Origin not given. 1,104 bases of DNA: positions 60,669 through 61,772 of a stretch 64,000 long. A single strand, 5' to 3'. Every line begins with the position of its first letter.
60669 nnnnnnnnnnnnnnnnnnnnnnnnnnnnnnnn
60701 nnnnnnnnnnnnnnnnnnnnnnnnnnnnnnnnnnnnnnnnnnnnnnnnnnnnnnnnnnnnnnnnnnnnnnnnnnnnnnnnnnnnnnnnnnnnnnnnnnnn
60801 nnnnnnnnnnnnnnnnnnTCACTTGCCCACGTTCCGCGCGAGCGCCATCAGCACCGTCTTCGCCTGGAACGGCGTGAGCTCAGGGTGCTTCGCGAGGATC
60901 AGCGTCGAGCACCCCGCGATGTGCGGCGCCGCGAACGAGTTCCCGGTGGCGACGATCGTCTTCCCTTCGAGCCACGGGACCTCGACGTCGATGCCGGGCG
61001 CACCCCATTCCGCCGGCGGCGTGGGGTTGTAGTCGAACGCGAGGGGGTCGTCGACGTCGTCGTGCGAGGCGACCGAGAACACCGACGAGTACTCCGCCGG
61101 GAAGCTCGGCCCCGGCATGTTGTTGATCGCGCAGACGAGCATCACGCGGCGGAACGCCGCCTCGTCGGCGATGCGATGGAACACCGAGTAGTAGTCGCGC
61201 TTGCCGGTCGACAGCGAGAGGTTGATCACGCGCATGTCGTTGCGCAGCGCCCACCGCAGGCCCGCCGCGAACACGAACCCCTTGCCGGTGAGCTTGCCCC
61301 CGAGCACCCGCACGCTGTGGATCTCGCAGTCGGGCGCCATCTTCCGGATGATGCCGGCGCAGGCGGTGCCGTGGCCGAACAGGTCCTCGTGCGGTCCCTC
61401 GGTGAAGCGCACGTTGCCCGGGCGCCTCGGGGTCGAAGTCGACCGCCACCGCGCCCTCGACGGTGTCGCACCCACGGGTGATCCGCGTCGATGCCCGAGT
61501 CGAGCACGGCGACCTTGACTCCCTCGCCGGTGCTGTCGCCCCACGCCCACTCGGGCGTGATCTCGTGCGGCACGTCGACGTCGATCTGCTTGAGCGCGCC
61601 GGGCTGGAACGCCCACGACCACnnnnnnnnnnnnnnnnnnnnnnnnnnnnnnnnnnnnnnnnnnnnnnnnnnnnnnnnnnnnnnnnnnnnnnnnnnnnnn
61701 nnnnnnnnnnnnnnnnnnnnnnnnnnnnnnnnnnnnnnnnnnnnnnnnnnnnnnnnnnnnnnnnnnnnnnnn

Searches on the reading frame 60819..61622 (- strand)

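Call 83: search_protein_families(library=pfam, proteins=[window:60819-61622:-], max_evalue=0.0001)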
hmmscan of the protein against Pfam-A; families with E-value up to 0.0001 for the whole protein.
window:60819-61622:- (267 aa): 1 family
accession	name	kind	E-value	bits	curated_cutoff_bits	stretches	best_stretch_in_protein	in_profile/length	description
PF00082.27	Peptidase_S8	-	3.7e-19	69.6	21.8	1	79-262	51-273/288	Subtilase family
